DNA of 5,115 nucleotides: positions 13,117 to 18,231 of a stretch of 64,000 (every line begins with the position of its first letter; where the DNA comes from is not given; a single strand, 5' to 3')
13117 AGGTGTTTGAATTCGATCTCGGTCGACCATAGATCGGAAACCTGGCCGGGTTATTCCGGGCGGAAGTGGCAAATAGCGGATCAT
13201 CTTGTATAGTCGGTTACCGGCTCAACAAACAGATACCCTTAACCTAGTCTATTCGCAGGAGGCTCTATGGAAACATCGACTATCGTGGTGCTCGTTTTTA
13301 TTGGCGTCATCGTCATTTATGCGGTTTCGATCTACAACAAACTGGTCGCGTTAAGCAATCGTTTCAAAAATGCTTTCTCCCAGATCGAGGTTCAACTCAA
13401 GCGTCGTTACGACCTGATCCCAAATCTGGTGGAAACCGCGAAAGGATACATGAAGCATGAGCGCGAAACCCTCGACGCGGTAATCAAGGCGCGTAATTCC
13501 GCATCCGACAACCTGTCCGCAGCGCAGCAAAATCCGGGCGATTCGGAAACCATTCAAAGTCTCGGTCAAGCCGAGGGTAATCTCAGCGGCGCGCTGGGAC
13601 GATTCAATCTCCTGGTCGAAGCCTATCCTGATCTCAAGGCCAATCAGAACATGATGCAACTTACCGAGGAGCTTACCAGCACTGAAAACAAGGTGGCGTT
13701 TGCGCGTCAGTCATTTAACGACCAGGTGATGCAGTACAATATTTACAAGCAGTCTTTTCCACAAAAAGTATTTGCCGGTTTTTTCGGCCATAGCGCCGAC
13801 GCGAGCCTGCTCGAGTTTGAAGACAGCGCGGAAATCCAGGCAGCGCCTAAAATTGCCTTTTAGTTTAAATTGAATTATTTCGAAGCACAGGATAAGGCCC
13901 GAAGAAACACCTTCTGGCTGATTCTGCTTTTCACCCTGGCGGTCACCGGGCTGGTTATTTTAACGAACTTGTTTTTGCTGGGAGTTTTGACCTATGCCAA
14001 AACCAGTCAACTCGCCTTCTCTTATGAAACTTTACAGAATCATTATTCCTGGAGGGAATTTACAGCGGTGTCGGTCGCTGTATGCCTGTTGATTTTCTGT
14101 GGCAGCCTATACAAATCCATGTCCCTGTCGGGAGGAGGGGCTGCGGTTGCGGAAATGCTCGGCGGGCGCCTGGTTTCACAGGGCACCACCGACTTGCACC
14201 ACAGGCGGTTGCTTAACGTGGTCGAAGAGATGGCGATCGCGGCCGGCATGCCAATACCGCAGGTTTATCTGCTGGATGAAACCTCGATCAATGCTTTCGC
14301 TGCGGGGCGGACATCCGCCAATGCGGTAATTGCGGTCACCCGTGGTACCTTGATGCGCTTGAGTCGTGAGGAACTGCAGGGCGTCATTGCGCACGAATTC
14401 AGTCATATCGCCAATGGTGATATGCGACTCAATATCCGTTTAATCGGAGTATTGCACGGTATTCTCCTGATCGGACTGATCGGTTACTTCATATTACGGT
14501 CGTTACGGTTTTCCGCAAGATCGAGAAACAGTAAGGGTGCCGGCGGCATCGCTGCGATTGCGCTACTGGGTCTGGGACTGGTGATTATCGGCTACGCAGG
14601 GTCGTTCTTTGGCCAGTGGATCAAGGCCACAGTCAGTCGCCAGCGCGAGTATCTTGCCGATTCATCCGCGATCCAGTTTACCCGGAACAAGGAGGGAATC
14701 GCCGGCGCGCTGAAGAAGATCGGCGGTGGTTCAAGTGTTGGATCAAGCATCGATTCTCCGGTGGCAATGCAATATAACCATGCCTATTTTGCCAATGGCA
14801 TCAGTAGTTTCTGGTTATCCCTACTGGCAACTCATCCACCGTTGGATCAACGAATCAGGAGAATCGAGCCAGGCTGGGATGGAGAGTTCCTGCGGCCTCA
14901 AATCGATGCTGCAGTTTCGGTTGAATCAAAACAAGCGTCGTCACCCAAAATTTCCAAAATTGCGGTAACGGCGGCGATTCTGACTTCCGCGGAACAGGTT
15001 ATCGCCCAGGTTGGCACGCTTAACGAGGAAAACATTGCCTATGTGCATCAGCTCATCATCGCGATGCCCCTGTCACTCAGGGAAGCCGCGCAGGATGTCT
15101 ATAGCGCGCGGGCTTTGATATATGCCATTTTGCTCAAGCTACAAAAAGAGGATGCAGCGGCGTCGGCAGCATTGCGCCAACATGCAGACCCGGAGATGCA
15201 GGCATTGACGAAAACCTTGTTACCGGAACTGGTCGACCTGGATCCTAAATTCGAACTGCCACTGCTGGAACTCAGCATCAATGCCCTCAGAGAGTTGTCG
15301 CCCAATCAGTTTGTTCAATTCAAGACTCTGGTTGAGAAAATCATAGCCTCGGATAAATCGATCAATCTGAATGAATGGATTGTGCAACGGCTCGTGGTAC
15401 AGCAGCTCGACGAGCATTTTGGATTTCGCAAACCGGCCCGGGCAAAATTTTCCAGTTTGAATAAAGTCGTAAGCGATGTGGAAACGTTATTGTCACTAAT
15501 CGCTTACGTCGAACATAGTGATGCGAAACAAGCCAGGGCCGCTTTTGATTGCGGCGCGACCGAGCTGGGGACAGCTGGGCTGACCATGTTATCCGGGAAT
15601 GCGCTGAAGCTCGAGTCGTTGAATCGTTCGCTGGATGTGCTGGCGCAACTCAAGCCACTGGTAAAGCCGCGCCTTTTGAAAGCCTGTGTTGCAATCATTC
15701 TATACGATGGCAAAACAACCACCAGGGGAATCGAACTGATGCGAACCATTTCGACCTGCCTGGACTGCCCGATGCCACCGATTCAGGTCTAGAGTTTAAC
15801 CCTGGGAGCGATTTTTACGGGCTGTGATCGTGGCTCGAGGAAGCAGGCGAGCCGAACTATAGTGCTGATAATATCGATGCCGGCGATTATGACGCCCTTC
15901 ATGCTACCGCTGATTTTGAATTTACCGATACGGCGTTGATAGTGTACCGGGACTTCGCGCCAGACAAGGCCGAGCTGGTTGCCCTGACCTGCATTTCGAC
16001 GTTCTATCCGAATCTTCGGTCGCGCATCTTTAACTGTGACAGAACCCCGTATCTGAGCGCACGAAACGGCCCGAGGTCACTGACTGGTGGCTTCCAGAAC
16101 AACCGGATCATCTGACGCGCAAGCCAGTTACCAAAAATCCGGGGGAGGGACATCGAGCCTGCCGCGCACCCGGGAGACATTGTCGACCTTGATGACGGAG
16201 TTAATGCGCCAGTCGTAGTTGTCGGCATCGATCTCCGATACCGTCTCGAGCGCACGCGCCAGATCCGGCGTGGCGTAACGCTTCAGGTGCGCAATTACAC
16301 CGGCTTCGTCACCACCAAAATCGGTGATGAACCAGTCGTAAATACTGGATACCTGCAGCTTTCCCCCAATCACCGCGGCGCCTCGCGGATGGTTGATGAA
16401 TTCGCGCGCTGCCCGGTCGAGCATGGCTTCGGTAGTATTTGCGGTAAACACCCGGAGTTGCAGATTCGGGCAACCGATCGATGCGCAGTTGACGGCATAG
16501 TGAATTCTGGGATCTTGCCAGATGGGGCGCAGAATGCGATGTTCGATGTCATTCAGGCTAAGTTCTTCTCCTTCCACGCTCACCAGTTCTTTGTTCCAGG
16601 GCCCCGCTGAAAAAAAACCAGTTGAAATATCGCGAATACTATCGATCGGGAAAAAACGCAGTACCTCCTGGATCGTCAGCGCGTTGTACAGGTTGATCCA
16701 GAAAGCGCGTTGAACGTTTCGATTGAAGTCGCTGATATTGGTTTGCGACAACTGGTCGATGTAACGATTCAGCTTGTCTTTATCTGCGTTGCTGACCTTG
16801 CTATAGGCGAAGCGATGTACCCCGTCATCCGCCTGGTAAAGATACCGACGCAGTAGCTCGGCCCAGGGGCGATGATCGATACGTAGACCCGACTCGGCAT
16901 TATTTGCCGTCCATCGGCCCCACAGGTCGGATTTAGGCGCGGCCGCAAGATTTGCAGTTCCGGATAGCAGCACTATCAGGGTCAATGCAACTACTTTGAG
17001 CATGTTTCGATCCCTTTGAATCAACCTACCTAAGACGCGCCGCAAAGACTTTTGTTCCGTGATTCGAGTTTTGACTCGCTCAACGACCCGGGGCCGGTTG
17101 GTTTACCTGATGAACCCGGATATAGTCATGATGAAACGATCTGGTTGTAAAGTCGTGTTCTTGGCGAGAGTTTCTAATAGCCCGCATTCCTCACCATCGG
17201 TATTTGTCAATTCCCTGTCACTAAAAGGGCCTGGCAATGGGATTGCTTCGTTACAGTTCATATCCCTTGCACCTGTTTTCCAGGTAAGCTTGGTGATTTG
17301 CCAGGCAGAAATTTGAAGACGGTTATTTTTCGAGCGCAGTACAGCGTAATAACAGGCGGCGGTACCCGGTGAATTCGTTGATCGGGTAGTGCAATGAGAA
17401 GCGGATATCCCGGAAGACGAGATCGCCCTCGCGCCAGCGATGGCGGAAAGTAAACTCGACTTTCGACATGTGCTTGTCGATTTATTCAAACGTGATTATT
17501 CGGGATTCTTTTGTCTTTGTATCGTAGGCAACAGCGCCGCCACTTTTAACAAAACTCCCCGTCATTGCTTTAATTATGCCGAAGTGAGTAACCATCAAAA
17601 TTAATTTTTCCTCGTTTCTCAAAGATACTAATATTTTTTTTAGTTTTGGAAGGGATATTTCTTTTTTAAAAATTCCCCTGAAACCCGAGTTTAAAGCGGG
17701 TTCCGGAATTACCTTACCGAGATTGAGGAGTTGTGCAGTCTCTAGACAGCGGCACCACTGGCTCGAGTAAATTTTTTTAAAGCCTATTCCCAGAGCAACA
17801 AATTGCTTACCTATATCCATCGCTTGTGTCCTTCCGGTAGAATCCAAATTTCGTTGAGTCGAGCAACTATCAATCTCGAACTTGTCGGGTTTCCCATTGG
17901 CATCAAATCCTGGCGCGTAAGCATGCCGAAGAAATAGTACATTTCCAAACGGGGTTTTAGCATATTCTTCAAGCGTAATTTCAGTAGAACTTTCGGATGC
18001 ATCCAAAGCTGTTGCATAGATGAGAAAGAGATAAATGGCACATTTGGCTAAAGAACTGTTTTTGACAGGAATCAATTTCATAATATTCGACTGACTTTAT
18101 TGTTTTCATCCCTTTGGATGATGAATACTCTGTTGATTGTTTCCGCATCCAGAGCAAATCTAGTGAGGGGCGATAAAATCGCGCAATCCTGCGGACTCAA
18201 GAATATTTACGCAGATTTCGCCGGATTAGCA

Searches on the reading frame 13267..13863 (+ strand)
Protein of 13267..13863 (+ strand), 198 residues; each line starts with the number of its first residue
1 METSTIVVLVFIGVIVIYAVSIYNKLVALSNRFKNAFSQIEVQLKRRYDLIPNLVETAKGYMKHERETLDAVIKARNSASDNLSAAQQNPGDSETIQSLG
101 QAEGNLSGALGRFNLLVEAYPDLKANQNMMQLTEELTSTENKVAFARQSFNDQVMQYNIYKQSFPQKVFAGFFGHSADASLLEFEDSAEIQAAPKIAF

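Call 54: search_protein_families(library=pfam, proteins=[window:13267-13863:+], max_evalue=0.0001)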
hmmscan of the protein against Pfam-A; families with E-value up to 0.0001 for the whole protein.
window:13267-13863:+ (198 aa): 1 family
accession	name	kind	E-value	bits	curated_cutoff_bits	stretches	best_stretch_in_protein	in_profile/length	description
PF04011.17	LemA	-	1.1e-53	181.5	26.2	1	36-198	1-149/149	LemA family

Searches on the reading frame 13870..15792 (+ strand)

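Call 54: search_protein_families(library=pfam, proteins=[window:13870-15792:+], max_evalue=0.0001)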
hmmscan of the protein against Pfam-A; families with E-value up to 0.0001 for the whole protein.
window:13870-15792:+ (640 aa): 1 family
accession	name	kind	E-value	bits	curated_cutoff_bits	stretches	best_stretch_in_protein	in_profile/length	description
PF01435.24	Peptidase_M48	-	8e-29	101.2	20.3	1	111-333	4-183/186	Peptidase family M48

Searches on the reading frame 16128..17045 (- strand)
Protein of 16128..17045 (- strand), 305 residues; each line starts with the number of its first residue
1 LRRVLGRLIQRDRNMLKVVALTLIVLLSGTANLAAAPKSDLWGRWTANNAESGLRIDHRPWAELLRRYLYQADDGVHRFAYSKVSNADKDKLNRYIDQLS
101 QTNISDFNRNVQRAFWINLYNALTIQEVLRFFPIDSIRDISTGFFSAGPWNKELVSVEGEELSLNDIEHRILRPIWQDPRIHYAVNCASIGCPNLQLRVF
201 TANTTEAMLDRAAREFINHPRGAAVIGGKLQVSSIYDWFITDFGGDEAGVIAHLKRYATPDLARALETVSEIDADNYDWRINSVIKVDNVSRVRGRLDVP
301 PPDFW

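Call 54: search_protein_families(library=pfam, proteins=[window:16128-17045:-], max_evalue=0.0001)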
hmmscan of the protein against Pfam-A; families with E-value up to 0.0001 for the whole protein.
window:16128-17045:- (305 aa): 1 family
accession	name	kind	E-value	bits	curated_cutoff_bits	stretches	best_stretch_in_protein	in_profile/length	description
PF04784.19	DUF547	-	5.9e-28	97.8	27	1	105-217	2-125/125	Protein of unknown function, DUF547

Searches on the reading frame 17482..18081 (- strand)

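Call 55: search_protein_families(library=pfam, proteins=[window:17482-18081:-], max_evalue=0.0001)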
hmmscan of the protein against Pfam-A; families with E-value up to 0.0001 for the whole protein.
window:17482-18081:- (199 aa): 1 family
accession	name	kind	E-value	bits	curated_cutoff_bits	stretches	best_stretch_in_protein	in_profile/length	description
PF00300.27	His_Phos_1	-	1.4e-07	31.8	21.7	1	78-124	24-71/194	Histidine phosphatase superfamily (branch 1)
